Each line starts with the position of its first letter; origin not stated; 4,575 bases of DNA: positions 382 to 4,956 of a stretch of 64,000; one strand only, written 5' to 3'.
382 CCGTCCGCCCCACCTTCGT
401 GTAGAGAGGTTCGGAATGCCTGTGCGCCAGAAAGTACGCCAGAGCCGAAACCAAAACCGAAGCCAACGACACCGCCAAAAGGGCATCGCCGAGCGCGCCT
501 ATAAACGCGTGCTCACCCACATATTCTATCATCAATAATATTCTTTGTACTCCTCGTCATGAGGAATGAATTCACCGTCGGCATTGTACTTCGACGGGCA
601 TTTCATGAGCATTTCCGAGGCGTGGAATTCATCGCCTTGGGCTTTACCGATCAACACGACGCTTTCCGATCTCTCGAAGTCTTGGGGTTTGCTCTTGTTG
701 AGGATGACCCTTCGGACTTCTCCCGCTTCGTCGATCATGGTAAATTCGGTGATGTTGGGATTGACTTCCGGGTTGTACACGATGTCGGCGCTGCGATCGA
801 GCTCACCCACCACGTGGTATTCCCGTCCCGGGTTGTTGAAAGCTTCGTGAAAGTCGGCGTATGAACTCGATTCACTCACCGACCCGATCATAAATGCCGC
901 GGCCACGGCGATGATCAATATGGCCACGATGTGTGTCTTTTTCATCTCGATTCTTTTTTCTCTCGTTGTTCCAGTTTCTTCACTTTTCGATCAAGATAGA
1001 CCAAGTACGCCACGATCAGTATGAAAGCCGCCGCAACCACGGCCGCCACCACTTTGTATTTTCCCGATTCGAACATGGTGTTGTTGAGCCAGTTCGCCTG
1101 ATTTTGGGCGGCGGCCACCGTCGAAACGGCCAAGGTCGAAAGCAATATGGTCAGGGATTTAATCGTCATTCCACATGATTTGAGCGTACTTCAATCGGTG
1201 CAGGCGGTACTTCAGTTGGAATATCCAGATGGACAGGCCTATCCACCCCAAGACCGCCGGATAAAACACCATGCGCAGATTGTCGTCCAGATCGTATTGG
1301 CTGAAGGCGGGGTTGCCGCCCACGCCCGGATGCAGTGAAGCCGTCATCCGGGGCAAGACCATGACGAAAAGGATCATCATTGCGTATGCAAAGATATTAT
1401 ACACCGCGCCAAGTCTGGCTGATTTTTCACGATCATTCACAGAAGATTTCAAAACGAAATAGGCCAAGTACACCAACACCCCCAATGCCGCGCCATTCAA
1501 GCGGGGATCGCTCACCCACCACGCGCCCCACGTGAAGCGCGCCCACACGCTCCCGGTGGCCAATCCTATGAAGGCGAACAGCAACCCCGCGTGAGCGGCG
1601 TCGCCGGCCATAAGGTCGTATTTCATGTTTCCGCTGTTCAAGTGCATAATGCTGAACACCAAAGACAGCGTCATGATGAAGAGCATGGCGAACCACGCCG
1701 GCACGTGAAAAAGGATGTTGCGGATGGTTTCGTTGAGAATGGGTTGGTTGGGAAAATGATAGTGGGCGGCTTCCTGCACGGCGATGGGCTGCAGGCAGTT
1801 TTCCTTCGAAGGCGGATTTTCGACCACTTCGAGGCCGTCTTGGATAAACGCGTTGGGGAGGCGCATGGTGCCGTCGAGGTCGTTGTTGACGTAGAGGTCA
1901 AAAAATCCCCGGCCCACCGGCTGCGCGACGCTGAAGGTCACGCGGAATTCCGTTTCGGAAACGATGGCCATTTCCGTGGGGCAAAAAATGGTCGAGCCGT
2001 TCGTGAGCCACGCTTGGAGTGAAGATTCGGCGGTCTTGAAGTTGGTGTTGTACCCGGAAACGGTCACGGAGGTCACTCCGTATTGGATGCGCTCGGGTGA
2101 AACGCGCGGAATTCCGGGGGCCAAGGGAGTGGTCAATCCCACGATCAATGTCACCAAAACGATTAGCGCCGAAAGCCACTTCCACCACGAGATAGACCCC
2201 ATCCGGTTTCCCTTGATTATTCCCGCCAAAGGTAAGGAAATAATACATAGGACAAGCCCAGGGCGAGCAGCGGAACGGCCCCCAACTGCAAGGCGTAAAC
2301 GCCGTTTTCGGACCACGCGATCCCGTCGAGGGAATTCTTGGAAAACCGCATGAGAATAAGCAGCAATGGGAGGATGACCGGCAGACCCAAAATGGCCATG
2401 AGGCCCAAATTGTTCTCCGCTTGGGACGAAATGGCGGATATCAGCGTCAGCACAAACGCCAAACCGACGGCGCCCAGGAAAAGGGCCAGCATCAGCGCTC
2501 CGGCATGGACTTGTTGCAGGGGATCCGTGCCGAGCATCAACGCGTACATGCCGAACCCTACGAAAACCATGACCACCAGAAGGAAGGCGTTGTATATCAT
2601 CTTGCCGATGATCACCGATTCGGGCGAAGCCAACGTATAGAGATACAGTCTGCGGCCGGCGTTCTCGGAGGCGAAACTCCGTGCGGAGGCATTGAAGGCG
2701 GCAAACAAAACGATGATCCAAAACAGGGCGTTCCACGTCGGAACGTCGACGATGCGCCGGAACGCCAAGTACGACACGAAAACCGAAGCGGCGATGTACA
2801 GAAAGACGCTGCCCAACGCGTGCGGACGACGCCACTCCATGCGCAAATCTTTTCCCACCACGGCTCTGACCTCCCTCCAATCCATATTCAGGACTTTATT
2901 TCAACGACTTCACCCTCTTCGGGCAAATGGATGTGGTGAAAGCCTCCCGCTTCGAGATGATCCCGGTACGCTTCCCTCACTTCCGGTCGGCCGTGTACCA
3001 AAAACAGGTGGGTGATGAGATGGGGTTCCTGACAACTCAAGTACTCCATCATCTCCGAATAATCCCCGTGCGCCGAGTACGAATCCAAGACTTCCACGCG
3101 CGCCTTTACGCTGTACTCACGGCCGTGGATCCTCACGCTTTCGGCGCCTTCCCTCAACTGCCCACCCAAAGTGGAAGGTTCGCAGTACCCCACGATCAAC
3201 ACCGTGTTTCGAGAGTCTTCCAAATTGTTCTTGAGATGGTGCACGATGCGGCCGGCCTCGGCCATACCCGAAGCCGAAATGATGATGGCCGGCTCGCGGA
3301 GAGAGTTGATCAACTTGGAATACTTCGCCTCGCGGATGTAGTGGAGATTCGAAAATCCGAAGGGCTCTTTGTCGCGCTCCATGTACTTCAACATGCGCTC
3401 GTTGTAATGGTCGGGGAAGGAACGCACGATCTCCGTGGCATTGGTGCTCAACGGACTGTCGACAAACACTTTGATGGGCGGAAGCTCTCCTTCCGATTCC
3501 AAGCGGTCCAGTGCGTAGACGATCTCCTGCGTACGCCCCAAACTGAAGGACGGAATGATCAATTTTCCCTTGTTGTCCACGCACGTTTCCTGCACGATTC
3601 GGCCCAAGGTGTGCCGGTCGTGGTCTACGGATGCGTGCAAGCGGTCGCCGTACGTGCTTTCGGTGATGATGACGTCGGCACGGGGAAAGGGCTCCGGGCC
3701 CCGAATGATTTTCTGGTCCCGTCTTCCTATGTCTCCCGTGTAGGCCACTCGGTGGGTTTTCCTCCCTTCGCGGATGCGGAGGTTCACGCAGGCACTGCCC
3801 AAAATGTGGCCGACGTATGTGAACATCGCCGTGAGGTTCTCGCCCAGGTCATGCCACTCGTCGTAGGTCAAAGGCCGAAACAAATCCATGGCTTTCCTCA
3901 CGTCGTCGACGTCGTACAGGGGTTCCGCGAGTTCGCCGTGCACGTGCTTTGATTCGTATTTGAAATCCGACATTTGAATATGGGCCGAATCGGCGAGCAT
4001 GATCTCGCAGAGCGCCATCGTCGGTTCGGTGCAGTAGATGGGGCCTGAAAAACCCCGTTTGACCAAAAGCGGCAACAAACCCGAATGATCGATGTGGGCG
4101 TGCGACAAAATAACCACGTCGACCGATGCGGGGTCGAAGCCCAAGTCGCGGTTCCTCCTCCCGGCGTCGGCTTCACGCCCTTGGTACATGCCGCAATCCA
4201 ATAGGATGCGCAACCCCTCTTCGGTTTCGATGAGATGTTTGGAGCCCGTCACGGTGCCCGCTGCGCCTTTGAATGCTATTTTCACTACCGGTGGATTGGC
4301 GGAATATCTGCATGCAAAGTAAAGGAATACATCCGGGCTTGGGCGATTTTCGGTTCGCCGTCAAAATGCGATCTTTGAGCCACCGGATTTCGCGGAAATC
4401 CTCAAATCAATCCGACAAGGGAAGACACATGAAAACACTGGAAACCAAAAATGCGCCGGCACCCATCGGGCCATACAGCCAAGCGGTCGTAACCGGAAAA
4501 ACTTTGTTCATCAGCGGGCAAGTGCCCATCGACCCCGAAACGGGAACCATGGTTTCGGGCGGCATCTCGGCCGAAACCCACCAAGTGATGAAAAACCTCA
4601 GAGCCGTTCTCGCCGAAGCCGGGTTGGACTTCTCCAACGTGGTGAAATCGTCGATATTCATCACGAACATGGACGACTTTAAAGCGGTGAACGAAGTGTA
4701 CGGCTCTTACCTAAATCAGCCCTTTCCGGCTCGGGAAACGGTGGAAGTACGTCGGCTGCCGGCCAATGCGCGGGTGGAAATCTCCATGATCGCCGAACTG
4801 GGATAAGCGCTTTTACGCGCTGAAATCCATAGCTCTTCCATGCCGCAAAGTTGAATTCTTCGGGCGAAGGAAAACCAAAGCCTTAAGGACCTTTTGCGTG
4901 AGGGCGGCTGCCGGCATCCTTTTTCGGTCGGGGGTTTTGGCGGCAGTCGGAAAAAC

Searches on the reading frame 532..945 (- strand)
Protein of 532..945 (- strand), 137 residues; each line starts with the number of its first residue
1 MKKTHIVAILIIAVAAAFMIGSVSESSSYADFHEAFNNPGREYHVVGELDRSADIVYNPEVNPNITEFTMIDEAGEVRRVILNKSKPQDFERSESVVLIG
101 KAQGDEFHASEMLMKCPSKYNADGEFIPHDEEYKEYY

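Call 86: search_protein_families(library=pfam, max_evalue=0.001, proteins=[window:532-945:-])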
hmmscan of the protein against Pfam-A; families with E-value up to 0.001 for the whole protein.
window:532-945:- (137 aa): 1 family
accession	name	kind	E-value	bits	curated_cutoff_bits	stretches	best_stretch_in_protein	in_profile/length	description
PF03100.22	CcmE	-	3.4e-09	37.4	24.6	1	56-122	34-98/99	CcmE domain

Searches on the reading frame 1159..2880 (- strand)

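Call 22: search_protein_families(library=pfam, proteins=[window:1159-2880:-])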
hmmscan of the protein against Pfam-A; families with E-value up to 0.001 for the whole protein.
window:1159-2880:- (573 aa): 1 family
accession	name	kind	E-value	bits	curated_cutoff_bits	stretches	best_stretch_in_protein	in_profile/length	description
PF01578.25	Cytochrom_C_asm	-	1e-13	51.8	29.9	1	386-508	69-203/212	Cytochrome C assembly protein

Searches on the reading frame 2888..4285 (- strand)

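Call 22: search_protein_families(library=pfam, proteins=[window:2888-4285:-])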
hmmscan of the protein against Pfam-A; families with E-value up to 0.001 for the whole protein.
window:2888-4285:- (465 aa): 5 families
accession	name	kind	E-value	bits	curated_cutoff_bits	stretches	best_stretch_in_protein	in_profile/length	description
PF10996.14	Beta-Casp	-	6.9e-36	123.8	27.7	1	252-377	1-120/120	Beta-Casp domain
PF16661.11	Lactamase_B_6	-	1e-13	51.5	27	1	19-170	2-150/193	Metallo-beta-lactamase superfamily domain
PF00753.33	Lactamase_B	-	8.7e-13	49.1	22.7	1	18-197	10-161/196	Metallo-beta-lactamase superfamily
PF07521.17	RMMBL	-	5.2e-12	46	21.6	1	391-452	2-61/63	Zn-dependent metallo-hydrolase RNA specificity domain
PF12706.13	Lactamase_B_2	-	4.8e-10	39.8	27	1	26-214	2-169/200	Beta-lactamase superfamily domain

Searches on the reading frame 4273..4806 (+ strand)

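Call 86: search_protein_families(library=pfam, max_evalue=0.001, proteins=[window:4273-4806:+])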
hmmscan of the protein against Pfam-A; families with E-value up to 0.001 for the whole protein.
window:4273-4806:+ (177 aa): 1 family
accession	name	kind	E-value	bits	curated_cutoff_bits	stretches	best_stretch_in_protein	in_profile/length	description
PF01042.26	Ribonuc_L-PSP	-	1.2e-41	142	27.3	1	58-175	1-120/121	Endoribonuclease L-PSP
